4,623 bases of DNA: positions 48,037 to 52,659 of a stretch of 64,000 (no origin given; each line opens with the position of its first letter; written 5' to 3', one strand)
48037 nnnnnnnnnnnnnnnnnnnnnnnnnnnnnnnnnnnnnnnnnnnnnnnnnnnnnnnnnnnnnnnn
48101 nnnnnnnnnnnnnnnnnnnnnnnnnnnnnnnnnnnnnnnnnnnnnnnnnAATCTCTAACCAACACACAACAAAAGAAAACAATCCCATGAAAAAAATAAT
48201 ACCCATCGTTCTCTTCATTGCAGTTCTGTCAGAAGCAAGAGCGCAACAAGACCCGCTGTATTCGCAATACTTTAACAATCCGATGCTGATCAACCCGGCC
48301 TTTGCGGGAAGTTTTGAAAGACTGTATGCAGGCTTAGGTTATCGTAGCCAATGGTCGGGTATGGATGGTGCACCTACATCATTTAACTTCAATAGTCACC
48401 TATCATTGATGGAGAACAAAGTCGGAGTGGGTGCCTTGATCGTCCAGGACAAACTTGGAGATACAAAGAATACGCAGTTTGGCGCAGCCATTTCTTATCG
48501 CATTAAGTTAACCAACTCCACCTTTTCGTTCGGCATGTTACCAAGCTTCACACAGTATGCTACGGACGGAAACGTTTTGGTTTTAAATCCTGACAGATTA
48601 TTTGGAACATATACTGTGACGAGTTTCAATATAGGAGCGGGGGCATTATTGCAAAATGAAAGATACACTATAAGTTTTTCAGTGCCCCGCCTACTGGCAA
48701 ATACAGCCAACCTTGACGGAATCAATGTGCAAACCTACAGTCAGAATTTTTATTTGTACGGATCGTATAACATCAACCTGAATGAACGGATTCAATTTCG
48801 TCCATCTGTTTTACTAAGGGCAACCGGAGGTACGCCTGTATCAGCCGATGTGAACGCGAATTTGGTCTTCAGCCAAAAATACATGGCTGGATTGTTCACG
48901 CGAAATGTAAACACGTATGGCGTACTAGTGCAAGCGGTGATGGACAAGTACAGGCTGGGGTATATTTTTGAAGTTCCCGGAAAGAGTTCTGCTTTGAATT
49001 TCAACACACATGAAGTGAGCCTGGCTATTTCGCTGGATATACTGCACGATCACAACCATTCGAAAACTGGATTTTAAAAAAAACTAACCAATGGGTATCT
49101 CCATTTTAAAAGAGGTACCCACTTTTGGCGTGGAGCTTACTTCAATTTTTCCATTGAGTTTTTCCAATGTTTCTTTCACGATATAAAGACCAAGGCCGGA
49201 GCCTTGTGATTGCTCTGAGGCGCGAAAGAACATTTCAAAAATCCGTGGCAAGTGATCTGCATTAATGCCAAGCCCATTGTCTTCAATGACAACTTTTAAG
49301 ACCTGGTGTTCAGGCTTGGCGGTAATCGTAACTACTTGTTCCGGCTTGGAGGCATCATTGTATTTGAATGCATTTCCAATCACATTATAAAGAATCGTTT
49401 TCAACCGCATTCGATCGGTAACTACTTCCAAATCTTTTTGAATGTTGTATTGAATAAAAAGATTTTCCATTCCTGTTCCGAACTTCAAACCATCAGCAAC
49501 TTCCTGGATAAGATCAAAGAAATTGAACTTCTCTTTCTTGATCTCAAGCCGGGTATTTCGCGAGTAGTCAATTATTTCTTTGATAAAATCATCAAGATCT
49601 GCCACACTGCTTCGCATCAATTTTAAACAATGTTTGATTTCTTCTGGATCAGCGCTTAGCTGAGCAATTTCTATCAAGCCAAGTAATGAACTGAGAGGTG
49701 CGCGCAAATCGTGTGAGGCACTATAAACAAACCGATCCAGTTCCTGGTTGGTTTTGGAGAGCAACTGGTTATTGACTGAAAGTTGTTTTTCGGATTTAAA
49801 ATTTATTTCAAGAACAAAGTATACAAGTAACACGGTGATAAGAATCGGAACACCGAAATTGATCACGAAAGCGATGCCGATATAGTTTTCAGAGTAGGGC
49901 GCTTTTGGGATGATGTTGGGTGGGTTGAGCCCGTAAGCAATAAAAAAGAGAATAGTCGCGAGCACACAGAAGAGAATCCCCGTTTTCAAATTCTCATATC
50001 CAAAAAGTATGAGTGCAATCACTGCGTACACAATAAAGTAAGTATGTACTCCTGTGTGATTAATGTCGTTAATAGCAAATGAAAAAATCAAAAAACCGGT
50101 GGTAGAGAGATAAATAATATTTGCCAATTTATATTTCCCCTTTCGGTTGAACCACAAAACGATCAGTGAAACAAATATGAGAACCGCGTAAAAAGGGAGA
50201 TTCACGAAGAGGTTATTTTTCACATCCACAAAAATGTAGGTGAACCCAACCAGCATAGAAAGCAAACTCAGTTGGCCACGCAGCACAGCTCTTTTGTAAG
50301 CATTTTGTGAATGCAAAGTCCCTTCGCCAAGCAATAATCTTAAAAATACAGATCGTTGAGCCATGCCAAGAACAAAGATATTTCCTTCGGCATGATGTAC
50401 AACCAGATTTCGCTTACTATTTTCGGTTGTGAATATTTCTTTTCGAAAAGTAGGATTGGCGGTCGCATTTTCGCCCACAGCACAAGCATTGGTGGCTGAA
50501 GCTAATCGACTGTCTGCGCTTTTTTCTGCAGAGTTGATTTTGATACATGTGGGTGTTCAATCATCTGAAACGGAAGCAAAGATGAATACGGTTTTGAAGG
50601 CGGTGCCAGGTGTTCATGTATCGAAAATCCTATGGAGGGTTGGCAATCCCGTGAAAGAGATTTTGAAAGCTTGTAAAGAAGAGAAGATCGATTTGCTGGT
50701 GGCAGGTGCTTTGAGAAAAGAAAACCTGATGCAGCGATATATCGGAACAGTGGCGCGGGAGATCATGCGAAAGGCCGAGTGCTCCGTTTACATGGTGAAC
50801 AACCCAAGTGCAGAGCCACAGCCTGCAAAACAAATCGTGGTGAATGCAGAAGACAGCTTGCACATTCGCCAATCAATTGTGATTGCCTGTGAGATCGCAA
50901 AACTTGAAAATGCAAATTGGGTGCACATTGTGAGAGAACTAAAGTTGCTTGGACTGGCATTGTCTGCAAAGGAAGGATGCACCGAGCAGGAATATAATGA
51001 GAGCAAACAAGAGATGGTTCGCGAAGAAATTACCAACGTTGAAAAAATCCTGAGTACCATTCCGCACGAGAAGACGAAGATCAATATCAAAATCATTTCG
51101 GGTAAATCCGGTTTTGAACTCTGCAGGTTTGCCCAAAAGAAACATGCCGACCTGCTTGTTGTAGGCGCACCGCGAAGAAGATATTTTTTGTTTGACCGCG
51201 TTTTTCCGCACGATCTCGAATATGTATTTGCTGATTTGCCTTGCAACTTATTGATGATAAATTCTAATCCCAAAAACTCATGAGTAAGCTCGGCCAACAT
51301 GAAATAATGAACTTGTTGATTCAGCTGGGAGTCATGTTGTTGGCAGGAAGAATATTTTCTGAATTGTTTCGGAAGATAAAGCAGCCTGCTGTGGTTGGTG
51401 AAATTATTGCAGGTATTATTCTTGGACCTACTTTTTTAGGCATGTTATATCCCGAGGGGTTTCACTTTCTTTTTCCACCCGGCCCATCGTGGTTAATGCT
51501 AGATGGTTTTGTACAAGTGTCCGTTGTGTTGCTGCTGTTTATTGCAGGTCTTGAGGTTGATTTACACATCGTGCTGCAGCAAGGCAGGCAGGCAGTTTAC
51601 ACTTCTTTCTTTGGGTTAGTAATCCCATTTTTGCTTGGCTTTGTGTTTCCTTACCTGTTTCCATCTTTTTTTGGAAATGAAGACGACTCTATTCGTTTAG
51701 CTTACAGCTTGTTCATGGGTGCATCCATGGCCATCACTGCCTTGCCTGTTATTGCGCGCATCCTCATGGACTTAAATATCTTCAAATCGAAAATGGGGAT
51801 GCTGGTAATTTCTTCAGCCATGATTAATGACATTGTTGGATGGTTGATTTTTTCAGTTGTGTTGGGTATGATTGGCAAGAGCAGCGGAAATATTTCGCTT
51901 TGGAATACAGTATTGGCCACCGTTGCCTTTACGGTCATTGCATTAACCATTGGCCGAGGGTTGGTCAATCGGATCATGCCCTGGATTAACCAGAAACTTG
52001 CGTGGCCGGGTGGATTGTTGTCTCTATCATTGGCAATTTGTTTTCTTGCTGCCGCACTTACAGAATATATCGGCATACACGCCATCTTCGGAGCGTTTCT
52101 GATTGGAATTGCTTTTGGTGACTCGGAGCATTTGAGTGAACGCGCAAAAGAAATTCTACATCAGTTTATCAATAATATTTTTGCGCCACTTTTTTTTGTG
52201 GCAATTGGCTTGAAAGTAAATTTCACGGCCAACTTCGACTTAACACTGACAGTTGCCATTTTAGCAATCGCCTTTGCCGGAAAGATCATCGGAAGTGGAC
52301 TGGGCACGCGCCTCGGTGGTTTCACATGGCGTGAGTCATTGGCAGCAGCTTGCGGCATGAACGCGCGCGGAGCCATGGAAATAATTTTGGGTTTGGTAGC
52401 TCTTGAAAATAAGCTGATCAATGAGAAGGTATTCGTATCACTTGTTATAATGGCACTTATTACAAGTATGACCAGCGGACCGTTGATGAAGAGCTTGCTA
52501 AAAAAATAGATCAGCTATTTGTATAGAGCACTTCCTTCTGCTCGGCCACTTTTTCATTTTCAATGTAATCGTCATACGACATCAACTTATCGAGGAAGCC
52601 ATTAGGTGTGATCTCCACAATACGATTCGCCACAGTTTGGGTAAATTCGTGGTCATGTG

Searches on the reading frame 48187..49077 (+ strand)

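Call 78: search_protein_families(library=pfam, proteins=[window:48187-49077:+], max_evalue=0.00001)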
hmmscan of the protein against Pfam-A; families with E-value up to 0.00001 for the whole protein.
window:48187-49077:+ (296 aa): 1 family
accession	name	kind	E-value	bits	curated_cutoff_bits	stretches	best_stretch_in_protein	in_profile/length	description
PF11751.14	PorP_SprF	-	5.1e-61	207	22.3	1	18-280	2-272/273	Type IX secretion system membrane protein PorP/SprF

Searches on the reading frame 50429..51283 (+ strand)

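Call 78: search_protein_families(library=pfam, proteins=[window:50429-51283:+], max_evalue=0.00001)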
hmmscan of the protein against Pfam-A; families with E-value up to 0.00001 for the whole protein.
window:50429-51283:+ (284 aa): 1 family
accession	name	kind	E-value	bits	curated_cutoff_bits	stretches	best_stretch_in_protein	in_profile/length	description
PF00582.32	Usp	-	1.8e-23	84.1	24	1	54-123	71-140/141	Universal stress protein family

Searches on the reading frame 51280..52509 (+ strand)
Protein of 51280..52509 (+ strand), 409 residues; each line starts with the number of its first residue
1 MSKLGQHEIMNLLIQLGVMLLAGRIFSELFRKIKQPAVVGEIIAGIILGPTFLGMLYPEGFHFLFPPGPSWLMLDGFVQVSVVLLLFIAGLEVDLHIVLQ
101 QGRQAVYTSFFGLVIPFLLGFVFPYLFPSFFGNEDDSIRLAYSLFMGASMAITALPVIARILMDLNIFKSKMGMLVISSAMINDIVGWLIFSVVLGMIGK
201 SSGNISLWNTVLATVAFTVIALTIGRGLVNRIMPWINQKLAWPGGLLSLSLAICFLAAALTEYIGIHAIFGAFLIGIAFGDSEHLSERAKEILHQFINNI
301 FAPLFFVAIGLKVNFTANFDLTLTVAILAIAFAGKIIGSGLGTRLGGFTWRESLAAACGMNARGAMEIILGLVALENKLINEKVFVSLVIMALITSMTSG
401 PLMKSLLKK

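Call 78: search_protein_families(library=pfam, proteins=[window:51280-52509:+], max_evalue=0.00001)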
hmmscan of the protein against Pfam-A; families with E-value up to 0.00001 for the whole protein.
window:51280-52509:+ (409 aa): 1 family
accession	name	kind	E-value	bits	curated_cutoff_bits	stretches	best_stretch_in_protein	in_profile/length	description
PF00999.27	Na_H_Exchanger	-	4e-61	207.4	26.2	1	23-408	7-374/375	Sodium/hydrogen exchanger, transmembrane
